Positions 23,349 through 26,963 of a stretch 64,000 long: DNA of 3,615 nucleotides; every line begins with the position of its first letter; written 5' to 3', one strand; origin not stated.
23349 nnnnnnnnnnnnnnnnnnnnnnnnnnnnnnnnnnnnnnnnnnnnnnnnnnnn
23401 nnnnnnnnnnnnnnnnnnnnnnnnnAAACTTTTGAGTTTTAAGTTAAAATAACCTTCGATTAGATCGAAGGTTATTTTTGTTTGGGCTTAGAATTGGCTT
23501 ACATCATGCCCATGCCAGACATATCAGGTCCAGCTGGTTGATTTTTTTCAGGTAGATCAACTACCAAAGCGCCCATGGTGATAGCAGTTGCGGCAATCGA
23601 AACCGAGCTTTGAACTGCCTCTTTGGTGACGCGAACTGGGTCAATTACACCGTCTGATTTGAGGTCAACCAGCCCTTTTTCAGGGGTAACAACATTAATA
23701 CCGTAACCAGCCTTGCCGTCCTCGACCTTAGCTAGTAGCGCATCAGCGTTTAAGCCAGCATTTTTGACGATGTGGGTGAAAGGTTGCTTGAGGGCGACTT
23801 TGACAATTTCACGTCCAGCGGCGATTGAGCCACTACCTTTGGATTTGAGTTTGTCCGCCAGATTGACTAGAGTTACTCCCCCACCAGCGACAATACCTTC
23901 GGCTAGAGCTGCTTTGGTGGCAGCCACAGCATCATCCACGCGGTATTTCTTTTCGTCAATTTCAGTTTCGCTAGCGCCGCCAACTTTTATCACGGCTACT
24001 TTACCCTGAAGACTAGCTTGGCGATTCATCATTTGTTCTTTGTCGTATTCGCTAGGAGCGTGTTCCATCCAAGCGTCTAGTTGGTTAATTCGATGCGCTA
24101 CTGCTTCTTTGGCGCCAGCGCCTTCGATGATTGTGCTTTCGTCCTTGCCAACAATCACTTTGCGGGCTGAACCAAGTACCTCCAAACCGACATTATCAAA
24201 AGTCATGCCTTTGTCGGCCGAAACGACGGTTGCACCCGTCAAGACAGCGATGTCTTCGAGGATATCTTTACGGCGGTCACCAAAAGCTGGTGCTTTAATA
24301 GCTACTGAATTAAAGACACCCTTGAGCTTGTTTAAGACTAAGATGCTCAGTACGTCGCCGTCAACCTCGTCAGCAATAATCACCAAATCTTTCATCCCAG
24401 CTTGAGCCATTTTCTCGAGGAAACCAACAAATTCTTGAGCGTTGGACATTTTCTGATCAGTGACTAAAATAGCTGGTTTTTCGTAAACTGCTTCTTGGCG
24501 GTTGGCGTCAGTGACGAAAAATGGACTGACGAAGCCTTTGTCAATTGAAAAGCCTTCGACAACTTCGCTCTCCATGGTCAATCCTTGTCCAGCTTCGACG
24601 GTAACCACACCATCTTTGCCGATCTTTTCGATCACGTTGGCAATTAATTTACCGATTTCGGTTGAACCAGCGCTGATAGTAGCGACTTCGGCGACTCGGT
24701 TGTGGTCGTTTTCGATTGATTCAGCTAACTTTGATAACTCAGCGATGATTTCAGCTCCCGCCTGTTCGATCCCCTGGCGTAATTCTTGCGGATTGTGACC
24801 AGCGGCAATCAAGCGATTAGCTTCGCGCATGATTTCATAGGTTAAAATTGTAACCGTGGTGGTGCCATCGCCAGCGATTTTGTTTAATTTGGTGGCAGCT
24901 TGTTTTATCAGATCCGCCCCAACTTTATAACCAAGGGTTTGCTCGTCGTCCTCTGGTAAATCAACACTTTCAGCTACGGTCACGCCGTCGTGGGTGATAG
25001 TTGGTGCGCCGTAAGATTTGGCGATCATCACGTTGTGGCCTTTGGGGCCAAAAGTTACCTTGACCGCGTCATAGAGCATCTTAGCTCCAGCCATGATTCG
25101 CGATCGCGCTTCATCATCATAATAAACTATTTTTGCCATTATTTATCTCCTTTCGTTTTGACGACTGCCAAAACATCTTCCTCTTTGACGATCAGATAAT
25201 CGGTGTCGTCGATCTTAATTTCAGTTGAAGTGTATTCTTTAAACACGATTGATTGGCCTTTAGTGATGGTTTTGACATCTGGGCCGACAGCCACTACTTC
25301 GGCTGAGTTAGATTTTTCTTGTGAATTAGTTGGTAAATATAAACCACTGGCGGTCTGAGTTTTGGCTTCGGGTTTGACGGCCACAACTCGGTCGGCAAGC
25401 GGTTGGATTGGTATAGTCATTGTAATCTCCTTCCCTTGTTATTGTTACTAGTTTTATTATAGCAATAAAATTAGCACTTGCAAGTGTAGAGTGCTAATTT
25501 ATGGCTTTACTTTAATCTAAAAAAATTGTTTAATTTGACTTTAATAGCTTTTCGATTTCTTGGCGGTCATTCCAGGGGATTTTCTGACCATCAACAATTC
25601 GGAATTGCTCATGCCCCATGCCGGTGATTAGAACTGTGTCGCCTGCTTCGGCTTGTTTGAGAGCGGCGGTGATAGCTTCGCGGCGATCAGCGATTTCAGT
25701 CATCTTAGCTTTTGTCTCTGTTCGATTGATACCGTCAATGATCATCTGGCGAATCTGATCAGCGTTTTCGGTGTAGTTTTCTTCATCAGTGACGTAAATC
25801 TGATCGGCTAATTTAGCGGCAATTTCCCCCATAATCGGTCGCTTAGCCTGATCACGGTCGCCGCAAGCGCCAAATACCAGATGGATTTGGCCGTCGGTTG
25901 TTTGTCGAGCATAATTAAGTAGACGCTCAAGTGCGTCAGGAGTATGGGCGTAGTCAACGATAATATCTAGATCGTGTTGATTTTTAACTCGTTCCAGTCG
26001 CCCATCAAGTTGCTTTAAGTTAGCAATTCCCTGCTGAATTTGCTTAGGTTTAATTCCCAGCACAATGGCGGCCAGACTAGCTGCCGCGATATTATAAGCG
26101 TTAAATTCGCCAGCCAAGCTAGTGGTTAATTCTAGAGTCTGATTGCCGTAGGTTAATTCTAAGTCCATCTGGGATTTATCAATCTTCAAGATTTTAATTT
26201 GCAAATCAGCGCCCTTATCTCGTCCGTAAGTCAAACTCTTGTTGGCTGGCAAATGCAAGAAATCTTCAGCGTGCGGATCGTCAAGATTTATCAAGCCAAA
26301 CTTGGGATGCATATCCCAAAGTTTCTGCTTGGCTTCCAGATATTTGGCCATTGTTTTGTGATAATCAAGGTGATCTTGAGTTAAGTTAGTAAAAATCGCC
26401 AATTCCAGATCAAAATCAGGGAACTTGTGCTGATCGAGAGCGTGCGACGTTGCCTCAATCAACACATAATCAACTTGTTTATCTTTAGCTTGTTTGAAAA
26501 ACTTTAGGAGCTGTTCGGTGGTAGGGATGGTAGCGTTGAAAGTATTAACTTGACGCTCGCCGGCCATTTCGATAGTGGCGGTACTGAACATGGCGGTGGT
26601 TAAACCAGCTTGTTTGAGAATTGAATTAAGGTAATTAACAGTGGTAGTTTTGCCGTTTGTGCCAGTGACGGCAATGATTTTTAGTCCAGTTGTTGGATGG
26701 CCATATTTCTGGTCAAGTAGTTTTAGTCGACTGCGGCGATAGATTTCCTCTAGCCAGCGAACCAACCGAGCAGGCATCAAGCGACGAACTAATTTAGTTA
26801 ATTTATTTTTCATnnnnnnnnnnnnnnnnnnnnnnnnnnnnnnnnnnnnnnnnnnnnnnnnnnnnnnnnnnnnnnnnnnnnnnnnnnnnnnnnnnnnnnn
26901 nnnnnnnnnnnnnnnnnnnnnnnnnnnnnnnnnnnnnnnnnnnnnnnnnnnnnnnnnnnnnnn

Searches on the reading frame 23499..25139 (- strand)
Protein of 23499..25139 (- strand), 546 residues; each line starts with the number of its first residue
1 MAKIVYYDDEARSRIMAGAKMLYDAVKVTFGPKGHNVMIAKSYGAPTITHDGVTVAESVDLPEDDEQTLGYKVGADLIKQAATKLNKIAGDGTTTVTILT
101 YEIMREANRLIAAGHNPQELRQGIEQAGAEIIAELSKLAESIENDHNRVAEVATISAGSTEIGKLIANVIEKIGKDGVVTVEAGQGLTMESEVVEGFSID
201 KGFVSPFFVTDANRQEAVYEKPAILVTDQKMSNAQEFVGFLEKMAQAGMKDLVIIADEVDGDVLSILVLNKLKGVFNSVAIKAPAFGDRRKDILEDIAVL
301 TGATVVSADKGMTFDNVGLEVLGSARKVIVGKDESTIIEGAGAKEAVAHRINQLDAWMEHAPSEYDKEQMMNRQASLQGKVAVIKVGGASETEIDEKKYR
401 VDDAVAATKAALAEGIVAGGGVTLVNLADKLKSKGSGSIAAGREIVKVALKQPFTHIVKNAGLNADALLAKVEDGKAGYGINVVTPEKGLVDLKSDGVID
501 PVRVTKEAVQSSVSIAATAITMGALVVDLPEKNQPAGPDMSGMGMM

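Call 37: search_protein_families(library=pfam, proteins=[window:23499-25139:-], max_evalue=0.00001)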
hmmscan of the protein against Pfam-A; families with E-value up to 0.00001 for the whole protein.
window:23499-25139:- (546 aa): 1 family
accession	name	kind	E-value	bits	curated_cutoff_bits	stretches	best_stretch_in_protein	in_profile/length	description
PF00118.29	Cpn60_TCP1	-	3.5e-69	234.2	34.3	1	22-526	1-486/490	TCP-1/cpn60 chaperonin family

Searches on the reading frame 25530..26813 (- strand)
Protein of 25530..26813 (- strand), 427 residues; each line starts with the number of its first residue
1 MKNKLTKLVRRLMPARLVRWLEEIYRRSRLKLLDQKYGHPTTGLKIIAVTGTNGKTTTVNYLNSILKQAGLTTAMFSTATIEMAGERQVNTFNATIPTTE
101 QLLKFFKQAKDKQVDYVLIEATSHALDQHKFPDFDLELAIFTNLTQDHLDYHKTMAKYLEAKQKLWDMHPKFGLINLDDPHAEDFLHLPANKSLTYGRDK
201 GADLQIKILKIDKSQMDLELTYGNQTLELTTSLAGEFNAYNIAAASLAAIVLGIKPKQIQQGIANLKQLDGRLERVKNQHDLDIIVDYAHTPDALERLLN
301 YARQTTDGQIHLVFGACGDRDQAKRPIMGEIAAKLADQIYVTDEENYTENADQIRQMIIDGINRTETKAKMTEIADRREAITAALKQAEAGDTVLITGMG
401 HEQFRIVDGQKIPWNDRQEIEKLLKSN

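Call 37: search_protein_families(library=pfam, proteins=[window:25530-26813:-], max_evalue=0.00001)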
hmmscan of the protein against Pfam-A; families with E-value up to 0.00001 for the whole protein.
window:25530-26813:- (427 aa): 2 families
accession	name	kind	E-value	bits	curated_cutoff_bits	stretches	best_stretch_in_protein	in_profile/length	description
PF08245.18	Mur_ligase_M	-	3e-44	151.8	24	1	49-249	1-200/200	Mur ligase middle domain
PF02875.26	Mur_ligase_C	-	1.1e-31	110.8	28.4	1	271-399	1-126/127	Mur ligase, glutamate ligase domain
